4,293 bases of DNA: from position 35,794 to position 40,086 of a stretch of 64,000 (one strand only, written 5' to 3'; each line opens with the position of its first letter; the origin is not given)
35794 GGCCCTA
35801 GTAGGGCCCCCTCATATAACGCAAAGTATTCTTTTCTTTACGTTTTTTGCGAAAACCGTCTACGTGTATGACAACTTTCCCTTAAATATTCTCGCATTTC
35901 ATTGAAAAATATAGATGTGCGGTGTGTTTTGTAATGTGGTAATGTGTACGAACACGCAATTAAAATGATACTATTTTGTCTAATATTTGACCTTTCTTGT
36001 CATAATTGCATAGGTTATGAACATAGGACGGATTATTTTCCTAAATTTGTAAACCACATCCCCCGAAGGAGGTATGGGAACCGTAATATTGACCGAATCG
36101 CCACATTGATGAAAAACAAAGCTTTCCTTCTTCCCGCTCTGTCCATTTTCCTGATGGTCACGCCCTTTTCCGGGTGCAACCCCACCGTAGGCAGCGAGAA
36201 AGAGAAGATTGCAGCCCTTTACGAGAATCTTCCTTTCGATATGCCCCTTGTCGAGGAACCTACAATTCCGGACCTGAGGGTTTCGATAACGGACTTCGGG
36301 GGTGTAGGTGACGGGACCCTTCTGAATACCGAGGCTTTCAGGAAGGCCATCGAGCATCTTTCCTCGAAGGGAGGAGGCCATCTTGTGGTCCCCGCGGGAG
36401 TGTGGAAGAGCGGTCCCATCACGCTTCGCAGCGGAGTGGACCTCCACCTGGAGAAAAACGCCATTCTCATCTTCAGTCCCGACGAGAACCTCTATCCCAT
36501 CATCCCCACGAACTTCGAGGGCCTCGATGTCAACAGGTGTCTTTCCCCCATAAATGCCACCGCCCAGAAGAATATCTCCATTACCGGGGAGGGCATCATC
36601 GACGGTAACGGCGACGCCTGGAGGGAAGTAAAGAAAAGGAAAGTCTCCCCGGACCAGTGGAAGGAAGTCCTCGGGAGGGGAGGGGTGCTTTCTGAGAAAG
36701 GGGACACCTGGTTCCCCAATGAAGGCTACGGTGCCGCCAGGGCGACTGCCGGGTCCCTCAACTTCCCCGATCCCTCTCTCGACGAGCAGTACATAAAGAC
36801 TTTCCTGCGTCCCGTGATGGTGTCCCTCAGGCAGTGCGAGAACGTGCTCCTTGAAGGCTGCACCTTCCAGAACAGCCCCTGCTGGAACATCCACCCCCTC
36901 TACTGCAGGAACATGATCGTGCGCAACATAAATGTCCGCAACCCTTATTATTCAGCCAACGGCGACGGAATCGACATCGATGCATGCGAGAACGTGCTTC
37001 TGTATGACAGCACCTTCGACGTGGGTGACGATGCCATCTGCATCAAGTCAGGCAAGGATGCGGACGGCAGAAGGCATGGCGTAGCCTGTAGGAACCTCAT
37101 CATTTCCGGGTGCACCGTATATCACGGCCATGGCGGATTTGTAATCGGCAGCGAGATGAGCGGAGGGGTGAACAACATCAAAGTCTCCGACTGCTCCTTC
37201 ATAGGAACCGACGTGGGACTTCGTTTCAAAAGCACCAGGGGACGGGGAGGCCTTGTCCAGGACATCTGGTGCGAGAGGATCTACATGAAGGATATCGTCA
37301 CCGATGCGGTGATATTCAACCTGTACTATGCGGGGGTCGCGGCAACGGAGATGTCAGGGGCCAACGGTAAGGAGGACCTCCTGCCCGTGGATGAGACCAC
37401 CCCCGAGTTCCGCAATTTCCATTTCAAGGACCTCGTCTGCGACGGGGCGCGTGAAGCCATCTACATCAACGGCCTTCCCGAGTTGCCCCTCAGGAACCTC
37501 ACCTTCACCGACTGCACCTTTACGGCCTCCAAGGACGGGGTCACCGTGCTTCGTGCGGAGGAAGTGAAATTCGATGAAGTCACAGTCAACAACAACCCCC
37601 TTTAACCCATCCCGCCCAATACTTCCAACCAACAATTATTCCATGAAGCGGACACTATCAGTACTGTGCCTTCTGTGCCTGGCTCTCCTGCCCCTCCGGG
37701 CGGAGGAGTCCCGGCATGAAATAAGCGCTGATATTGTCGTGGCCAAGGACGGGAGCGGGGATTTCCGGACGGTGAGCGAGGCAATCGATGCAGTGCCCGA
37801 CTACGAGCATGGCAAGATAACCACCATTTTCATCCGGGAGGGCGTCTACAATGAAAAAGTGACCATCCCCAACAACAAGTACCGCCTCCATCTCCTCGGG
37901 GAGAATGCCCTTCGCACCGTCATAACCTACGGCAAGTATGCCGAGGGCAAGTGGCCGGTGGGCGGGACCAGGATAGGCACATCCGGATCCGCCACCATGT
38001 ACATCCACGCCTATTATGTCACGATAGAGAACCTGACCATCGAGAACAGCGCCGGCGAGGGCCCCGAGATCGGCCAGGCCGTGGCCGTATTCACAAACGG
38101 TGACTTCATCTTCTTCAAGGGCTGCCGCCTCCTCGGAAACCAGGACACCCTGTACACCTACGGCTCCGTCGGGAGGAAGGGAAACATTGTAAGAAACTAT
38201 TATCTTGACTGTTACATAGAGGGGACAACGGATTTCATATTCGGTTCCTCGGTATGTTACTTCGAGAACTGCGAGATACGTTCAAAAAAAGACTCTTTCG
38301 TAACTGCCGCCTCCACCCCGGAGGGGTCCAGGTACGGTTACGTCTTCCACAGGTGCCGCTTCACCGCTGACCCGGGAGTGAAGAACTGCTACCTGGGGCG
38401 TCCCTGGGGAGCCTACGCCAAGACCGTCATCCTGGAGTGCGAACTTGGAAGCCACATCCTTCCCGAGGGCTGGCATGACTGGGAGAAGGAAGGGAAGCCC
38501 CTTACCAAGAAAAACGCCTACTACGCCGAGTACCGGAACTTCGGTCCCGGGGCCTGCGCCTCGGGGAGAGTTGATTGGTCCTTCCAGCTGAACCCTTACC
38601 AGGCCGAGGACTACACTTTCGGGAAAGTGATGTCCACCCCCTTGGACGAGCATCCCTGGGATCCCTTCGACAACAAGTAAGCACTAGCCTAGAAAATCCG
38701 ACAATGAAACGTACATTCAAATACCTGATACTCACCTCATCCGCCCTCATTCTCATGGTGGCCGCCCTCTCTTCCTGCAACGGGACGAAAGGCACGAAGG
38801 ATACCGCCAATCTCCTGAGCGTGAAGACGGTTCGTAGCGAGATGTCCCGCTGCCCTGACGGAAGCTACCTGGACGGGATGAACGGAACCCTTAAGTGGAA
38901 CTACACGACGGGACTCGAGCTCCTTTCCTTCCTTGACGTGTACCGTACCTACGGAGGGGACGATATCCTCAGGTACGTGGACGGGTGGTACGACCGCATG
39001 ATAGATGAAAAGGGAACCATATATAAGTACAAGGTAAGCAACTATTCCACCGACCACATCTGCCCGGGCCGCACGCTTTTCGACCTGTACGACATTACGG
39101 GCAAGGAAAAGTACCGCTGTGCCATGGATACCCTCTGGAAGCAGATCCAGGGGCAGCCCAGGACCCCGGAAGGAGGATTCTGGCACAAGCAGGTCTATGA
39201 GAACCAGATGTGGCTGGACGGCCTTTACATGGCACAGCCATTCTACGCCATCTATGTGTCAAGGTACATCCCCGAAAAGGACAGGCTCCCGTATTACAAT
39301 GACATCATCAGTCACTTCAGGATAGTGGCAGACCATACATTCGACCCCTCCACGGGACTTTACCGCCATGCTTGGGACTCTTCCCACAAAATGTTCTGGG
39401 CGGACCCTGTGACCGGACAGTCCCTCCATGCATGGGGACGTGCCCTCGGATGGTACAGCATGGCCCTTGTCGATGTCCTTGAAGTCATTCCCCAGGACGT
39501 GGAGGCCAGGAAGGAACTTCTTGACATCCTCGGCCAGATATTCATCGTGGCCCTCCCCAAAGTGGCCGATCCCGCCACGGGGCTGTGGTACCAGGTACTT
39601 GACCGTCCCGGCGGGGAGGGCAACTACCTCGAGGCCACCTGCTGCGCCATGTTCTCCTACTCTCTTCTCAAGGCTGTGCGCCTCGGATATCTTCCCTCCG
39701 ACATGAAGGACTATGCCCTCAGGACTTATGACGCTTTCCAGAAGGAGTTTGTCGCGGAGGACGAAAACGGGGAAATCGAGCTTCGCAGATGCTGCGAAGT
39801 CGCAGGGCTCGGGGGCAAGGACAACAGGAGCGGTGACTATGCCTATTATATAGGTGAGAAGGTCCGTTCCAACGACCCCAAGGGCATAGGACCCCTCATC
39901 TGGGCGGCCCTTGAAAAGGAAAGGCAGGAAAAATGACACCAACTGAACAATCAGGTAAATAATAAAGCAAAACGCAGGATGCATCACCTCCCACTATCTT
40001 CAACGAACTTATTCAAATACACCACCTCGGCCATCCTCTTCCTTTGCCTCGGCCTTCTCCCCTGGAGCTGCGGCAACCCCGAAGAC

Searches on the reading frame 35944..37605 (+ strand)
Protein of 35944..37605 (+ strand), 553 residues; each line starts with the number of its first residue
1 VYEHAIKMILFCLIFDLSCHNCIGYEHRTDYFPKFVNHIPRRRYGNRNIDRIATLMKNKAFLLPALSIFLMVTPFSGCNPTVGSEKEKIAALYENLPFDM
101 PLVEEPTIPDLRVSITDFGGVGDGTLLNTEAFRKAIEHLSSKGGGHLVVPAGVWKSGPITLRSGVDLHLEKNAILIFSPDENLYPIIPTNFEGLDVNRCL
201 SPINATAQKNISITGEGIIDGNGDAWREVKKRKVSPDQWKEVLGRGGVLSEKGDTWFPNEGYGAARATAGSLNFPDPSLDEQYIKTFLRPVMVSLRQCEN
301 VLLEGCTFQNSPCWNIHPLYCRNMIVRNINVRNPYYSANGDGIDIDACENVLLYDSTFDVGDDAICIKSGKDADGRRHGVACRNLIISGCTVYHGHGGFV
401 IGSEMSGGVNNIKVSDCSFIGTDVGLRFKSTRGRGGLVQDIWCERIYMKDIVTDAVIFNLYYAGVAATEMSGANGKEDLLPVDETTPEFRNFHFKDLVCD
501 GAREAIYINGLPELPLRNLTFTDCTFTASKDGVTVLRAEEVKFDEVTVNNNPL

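Call 31: search_protein_families(library=pfam, proteins=[window:35944-37605:+], max_evalue=0.0001)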
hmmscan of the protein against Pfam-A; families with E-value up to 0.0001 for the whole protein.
window:35944-37605:+ (553 aa): 3 families
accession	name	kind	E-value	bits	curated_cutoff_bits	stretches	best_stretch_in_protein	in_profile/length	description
PF00295.23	Glyco_hydro_28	-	4e-32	112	22.9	1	289-468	90-259/324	Glycosyl hydrolases family 28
PF13229.12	Beta_helix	-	1e-09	38.7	25.9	1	293-428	26-144/158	Right handed beta helix region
PF12708.12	Pect-lyase_RHGA_epim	-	2e-09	38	27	0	113-167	2-58/213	Rhamnogalacturonase A/epimerase, pectate lyase-like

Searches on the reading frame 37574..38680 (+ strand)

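Call 31: search_protein_families(library=pfam, proteins=[window:37574-38680:+], max_evalue=0.0001)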
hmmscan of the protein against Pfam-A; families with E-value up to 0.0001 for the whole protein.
window:37574-38680:+ (368 aa): 1 family
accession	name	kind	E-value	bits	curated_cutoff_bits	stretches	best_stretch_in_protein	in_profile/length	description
PF01095.25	Pectinesterase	-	5.8e-66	222.7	27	1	53-352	1-294/298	Pectinesterase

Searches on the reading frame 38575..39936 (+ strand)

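Call 74: search_protein_families(library=pfam, proteins=[window:38575-39936:+], max_evalue=0.0001)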
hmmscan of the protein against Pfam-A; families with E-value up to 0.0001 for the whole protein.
window:38575-39936:+ (453 aa): 1 family
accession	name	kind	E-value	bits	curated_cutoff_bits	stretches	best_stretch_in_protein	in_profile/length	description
PF07470.19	Glyco_hydro_88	-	3.5e-99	332.6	26.6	1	83-450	3-350/352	Glycosyl Hydrolase Family 88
